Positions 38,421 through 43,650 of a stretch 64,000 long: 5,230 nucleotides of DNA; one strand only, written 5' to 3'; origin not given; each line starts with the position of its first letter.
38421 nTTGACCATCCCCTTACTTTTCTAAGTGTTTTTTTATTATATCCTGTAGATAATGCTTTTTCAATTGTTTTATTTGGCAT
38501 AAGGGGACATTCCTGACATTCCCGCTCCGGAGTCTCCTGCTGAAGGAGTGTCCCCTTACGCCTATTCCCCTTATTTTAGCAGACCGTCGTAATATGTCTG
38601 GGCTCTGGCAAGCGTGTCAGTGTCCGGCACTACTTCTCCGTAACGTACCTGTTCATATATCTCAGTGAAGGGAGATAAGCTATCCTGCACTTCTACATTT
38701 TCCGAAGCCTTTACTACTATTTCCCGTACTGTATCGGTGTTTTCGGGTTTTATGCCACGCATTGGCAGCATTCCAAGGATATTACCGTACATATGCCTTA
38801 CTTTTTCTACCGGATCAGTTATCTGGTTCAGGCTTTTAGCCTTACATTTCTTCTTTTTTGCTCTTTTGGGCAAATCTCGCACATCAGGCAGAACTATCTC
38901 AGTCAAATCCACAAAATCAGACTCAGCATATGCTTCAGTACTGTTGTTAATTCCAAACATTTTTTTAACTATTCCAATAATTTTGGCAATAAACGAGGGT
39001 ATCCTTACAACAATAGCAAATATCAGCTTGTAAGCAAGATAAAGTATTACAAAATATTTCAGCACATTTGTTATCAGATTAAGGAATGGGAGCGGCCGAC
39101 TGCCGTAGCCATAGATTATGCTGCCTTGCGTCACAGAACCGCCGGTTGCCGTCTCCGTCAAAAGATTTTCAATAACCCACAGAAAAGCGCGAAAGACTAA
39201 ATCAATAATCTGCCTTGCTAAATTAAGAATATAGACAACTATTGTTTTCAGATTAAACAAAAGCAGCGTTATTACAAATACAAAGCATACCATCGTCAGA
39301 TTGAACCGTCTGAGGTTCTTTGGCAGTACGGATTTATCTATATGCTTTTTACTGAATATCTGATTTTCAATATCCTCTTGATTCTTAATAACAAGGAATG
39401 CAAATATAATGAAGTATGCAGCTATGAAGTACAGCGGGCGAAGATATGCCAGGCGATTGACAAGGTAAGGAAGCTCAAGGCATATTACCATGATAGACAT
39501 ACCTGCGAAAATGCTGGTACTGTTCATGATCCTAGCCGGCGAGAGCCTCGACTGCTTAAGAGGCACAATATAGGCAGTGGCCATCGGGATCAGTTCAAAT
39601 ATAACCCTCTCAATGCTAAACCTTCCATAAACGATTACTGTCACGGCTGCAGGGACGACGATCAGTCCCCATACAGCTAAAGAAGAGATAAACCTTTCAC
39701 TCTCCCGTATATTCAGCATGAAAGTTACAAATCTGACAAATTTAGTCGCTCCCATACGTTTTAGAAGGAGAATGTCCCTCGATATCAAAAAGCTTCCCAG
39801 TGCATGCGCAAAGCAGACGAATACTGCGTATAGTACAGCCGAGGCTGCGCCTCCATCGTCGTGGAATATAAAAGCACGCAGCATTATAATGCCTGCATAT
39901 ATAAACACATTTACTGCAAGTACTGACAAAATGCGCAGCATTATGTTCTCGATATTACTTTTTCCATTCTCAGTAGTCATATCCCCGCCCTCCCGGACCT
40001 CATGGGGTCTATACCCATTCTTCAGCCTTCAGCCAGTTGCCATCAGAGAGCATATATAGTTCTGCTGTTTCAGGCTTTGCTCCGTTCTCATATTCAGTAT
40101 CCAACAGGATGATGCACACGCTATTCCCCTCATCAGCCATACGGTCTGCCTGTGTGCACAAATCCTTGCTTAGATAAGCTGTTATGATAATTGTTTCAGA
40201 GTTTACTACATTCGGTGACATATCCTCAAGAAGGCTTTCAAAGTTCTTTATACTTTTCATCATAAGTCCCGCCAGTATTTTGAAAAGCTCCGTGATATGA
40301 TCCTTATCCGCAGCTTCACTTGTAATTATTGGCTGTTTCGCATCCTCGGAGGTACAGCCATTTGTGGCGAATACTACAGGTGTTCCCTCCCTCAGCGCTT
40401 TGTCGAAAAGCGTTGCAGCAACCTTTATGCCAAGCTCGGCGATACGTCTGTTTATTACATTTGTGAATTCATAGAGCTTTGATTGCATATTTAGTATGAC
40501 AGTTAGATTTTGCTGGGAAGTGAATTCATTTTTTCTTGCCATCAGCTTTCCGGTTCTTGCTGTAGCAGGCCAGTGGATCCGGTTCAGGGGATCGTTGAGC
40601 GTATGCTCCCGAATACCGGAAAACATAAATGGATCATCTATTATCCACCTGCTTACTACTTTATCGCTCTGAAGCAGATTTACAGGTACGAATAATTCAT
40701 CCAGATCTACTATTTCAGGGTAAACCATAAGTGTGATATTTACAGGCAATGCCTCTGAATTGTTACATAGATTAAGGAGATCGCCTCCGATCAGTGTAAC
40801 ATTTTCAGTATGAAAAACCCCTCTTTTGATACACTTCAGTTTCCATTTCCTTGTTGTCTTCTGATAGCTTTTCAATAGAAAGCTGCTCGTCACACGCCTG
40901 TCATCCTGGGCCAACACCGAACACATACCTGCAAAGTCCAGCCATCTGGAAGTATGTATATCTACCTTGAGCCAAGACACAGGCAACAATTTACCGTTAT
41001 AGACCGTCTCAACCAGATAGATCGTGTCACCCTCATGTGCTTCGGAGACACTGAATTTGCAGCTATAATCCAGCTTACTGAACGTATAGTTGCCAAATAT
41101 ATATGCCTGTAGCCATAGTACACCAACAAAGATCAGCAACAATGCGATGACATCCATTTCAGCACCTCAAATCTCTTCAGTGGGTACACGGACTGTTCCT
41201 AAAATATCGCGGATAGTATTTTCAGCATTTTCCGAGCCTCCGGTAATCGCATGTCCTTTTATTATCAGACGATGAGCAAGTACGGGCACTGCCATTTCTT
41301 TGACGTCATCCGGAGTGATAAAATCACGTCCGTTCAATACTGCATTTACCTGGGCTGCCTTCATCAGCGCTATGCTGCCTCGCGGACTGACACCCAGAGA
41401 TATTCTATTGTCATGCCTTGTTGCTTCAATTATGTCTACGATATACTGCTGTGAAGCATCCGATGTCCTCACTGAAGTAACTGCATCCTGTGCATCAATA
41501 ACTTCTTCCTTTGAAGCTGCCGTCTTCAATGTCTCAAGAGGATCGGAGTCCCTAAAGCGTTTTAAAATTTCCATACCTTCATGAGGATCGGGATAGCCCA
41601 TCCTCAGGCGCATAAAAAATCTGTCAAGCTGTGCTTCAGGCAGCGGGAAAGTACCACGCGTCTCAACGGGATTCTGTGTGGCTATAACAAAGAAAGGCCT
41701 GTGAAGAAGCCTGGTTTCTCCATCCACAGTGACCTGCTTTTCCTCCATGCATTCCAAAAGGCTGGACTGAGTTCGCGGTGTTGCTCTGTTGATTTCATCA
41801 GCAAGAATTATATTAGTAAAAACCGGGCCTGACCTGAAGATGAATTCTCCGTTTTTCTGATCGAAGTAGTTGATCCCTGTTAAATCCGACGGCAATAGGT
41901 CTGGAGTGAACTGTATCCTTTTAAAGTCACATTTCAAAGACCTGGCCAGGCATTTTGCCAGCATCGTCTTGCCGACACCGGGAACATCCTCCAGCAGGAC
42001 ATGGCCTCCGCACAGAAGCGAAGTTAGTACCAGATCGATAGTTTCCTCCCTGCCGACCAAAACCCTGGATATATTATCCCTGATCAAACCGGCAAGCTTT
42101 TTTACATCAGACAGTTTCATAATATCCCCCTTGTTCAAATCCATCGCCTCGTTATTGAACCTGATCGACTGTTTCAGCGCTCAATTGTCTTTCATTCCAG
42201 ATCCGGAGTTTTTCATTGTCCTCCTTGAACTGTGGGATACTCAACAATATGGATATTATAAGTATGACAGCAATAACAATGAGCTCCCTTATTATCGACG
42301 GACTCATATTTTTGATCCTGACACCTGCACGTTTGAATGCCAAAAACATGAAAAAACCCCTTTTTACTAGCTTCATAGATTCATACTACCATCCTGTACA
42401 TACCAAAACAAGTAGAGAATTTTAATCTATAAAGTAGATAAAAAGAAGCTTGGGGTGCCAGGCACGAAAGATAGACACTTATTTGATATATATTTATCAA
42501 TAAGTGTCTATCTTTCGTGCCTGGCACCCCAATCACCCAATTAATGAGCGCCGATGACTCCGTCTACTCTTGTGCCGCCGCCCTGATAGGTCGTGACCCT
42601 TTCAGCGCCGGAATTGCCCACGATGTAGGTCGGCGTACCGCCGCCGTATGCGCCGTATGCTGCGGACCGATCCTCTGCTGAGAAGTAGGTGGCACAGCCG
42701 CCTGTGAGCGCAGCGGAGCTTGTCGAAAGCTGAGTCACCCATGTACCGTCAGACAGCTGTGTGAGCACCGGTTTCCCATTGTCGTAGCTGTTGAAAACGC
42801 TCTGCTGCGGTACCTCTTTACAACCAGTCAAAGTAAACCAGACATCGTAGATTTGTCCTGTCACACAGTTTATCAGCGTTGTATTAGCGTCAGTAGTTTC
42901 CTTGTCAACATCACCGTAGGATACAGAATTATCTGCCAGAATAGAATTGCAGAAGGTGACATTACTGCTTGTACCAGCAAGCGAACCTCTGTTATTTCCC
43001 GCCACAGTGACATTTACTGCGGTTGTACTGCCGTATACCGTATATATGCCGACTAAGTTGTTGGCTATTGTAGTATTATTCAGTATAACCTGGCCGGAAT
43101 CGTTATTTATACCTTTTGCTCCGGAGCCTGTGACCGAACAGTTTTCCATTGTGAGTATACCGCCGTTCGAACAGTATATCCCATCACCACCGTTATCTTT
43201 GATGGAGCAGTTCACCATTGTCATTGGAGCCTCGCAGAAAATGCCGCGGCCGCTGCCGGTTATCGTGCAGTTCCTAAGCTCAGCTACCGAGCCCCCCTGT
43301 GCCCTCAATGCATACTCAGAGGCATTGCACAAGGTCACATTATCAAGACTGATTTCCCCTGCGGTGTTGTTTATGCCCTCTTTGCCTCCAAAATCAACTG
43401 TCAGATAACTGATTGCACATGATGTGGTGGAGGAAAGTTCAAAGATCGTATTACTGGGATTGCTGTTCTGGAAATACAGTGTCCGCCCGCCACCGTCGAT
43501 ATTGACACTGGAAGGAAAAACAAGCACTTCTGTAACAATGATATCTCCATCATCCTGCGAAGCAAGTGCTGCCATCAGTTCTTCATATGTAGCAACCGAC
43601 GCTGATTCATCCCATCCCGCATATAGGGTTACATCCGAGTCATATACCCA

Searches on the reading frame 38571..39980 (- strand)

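Call 49: search_protein_families(library=pfam, proteins=[window:38571-39980:-])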
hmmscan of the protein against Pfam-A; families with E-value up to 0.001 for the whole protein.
window:38571-39980:- (469 aa): 1 family
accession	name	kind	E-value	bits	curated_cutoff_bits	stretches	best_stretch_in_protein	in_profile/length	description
PF13559.11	DUF4129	-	3.3e-06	27.5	24.8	1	404-462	8-66/69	Domain of unknown function (DUF4129)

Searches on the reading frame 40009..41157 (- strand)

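Call 3: search_protein_families(library=pfam, proteins=[window:40009-41157:-])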
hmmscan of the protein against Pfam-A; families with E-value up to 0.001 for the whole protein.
window:40009-41157:- (382 aa): 1 family
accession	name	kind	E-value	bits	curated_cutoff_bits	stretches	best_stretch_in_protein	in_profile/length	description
PF01882.25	DUF58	-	0.00094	18.9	23.4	0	183-352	3-169/216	Protein of unknown function DUF58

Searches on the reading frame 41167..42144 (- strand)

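Call 3: search_protein_families(library=pfam, proteins=[window:41167-42144:-])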
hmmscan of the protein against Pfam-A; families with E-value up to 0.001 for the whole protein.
window:41167-42144:- (325 aa): 10 families
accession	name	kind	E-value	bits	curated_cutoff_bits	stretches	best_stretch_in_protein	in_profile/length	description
PF07726.17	AAA_3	-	3.6e-64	215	27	1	48-178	1-131/131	ATPase family associated with various cellular activities (AAA)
PF17863.7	AAA_lid_2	-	1.3e-24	86.1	22.7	1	240-311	1-71/74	AAA lid domain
PF07728.20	AAA_5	-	6.9e-15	55.7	22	1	48-176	1-139/139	AAA domain (dynein-related subfamily)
PF20030.5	bpMoxR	-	1.7e-09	37.5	27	1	22-201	7-185/205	MoxR domain in the MoxR-vWA-beta-propeller ternary systems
PF00004.35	AAA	-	1.1e-07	32.8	21.2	1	51-180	3-127/131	ATPase family associated with various cellular activities (AAA)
PF00493.29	MCM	-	9e-05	22.1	23.3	1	42-161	53-175/224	MCM P-loop domain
PF05496.18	RuvB_N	-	0.00013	22.2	27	0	48-138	35-113/159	Holliday junction DNA helicase RuvB P-loop domain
PF00158.32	Sigma54_activat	-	0.00035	20.7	20.2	0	48-158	24-142/168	Sigma-54 interaction domain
PF01078.27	Mg_chelatase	-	0.00044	20.1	20.3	0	45-68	20-44/207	Magnesium chelatase, subunit ChlI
PF07724.20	AAA_2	-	0.00048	20.6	27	0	49-157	6-123/166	AAA domain (Cdc48 subfamily)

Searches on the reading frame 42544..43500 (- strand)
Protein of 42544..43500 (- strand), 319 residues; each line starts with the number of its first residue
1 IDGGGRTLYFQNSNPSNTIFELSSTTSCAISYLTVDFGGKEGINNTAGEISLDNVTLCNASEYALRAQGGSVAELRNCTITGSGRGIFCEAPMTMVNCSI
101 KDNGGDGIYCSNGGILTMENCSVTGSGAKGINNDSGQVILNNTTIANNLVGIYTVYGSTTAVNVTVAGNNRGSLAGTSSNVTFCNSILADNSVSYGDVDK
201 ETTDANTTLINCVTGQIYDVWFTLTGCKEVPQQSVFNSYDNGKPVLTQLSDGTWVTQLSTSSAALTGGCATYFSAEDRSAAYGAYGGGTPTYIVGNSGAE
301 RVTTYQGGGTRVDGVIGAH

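Call 59: search_protein_families(library=pfam, proteins=[window:42544-43500:-], max_evalue=1)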
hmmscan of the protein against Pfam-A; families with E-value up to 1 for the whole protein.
window:42544-43500:- (319 aa): 5 families
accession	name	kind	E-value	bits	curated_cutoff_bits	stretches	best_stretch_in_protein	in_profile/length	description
PF13229.12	Beta_helix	-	1.8e-23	83.3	25.9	2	45-185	7-155/158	Right handed beta helix region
PF12708.12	Pect-lyase_RHGA_epim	-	2.4e-05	24.7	27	2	95-172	136-211/213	Rhamnogalacturonase A/epimerase, pectate lyase-like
PF05048.19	NosD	-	0.00096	19.1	23.6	1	16-201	15-182/212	Periplasmic copper-binding protein (NosD)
PF16318.11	DUF4957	-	0.023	15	30.8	2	65-149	71-132/142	Domain of unknown function (DUF4957)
PF13128.11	DUF3954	-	0.03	14.6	23.7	0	107-145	10-48/49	Protein of unknown function (DUF3954)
